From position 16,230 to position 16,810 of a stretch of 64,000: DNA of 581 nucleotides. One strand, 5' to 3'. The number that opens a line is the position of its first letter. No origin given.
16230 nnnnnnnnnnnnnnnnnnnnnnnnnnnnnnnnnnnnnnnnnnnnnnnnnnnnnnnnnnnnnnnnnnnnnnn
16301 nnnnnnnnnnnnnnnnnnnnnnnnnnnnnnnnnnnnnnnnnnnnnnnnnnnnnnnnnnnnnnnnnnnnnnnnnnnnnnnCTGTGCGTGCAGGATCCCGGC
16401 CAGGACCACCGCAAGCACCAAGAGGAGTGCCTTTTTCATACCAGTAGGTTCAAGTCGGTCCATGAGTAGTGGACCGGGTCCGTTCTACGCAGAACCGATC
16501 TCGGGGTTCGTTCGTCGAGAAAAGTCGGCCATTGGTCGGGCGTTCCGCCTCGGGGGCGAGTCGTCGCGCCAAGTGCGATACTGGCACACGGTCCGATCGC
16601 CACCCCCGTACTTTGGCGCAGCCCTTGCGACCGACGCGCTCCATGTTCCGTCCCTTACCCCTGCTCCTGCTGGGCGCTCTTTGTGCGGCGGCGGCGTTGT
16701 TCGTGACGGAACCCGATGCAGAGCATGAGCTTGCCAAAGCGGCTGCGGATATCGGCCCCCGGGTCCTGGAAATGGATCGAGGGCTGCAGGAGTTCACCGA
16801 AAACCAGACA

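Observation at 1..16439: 16.4-kb partial gene for a giant repeat adhesin (>5,470 aa in window) divergently arranged with a complex sensor kinase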

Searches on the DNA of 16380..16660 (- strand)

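Call 88: search_rna_families(source=window, start=16380, end=16660, threshold=evalue, max_evalue=1)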
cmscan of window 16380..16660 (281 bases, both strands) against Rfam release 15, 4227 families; matches with E-value up to 1: 0.
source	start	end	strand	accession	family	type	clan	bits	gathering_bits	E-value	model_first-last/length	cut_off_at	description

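Call 89: build_rna_model(alignment_id=A3, structure=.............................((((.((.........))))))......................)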
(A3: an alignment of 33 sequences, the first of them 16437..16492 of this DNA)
Model R1 built from alignment A3 (33 sequences, 73 columns); structure: as given.
model positions 55; base pairs 6; branch points 0; effective number of sequences 33; information 0.82 bits per position. Calibrated on 0.2 Mb of random sequence (short: E-values are rough).
structure used (alignment columns):
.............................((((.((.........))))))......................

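Call 90: search_with_rna_model(model_id=R1, sources=[window, L001, L002, L004, L005, L006, L007, L008, L009, L010, L011, L012, L013, L014, L015, L016, L017, L018, L019, L020, L021, L022, L023, L024, L025, L026, L027, L028, L029, L030, L031, L032, L033, L034, L035, L036, L037, L038, L039, L040, L041, L042, L043, L044, L045, L046, L047, L048, L049, L050, L051, L052, L053, L054, L055, L056, L057, L058, L059, L060, L061, L062, L063, L064, L065, L066, L067, L068, L003], max_evalue=1)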
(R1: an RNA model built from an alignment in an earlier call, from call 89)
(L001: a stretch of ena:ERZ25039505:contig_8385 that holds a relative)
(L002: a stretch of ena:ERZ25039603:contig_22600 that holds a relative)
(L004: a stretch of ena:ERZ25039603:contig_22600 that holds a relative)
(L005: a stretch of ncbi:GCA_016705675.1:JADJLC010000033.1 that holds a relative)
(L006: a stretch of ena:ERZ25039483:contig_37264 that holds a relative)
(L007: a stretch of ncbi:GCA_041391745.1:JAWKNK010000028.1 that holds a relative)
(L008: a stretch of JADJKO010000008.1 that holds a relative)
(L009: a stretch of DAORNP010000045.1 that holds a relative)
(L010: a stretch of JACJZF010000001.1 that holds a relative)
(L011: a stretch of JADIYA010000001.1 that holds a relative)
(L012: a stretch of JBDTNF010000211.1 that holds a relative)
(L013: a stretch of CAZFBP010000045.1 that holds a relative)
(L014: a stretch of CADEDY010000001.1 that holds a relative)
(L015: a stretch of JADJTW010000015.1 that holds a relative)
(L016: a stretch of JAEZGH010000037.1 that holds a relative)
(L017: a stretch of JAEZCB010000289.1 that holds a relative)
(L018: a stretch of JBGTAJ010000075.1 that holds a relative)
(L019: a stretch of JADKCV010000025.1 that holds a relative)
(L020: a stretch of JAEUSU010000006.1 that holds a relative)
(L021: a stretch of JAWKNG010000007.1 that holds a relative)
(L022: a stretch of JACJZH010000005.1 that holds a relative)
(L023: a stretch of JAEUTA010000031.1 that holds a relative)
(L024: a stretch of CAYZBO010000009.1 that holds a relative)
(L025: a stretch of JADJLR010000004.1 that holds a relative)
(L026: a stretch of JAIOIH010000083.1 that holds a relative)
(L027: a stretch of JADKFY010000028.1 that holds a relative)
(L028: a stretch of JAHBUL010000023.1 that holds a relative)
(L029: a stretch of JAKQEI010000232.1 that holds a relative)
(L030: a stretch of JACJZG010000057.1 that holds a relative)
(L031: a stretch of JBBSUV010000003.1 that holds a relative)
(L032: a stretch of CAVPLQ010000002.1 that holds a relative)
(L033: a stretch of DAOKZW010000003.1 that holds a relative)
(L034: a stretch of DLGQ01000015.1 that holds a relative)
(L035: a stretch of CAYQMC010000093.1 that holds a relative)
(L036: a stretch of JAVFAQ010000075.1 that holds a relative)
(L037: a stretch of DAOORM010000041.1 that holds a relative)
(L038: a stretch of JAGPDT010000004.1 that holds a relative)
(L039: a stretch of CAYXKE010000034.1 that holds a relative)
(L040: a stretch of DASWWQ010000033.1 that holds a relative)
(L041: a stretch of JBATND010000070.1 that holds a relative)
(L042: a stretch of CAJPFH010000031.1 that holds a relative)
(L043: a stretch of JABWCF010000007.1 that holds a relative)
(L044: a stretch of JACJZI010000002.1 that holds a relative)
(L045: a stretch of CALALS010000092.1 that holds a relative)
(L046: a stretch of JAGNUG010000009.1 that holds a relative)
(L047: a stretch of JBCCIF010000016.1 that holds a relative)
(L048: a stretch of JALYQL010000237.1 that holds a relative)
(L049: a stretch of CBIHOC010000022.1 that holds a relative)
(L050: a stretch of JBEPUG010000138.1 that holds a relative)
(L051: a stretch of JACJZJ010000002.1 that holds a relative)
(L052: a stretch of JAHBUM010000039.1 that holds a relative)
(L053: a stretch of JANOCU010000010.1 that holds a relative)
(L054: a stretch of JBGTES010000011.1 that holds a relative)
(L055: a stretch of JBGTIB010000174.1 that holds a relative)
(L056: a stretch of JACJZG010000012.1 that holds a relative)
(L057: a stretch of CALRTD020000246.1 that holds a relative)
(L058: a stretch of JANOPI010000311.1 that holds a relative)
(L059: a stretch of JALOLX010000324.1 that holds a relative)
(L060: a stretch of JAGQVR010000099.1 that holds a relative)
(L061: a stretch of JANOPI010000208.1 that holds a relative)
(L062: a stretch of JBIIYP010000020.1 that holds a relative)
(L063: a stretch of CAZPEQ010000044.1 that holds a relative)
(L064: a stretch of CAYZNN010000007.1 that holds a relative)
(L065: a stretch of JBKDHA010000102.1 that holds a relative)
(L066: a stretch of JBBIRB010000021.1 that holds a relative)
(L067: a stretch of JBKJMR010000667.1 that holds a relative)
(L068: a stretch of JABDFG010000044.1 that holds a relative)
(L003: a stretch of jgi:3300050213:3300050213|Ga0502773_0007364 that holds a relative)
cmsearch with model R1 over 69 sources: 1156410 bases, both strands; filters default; matches with E-value up to 1: 38.
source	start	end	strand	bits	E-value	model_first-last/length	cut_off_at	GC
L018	6272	6326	+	65.9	1.9e-12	1-55/55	no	0.67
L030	395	449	+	63.5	7.3e-12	1-55/55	no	0.6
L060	7119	7173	+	63.5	7.3e-12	1-55/55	no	0.6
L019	9949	10003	+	63.2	8.2e-12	1-55/55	no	0.58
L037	6059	6113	+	62.9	1e-11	1-55/55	no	0.62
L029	3918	3972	+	62.6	1.2e-11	1-55/55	no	0.6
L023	4568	4622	+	60.6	3.4e-11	1-55/55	no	0.64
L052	9949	10003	+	59.9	4.8e-11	1-55/55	no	0.6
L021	9901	9955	+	58.9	8.5e-11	1-55/55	no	0.64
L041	7129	7187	+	58.6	9.7e-11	1-55/55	no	0.58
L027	9945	10003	+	57.8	1.5e-10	1-55/55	no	0.53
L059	4409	4463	+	57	2.3e-10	1-55/55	no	0.62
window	16437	16495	-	56.4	3.3e-10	1-55/55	no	0.54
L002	8492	8551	+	56.4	3.3e-10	1-55/55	no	0.57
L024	5622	5676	+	55.7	4.7e-10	1-55/55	no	0.62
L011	9951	10003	+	55.7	4.8e-10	1-55/55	no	0.66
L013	6343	6395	+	55.7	4.8e-10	1-55/55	no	0.66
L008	9945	10003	+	54.9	7.2e-10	1-55/55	no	0.53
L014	9945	10003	+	54.9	7.5e-10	1-55/55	no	0.56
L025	9945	10003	+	54.7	8.3e-10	1-55/55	no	0.61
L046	9945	10003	+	54.4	9.5e-10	1-55/55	no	0.53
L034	9948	10003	+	54.2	1.1e-09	1-55/55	no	0.61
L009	4508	4566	+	53.2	1.9e-09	1-55/55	no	0.58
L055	9951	10003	+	49.9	1.1e-08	1-55/55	no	0.58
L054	9946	10003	+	49.1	1.6e-08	1-55/55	no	0.66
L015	9952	10003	+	48.8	2e-08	1-55/55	no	0.65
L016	406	461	+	43.3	3.9e-07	1-55/55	no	0.55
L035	9951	10003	+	41.8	8.4e-07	1-55/55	no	0.57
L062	9950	10003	+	36.1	1.9e-05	1-55/55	no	0.61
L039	9949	9994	+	32.8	0.00011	1-55/55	no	0.61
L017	4269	4324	+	30.9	0.00031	1-55/55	no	0.57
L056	9941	9996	+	30.3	0.00043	1-55/55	no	0.64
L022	9944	10003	+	24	0.013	1-55/55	no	0.65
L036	3874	3925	+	23.7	0.015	1-55/55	no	0.71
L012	9948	10000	+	20.6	0.081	1-55/55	no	0.53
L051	9940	9980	+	17.9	0.34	1-55/55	no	0.61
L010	9946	10000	+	17.5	0.41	1-55/55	no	0.58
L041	6778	6823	-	17.1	0.52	1-55/55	no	0.63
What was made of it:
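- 16456..16476 (-): Conserved hairpin in the leader: stem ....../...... with loop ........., 17-37 nt upstream of the ATG. The covariance model finds one copy per locus, always at this position, and none elsewhere in 1.16 Mb (call 90).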
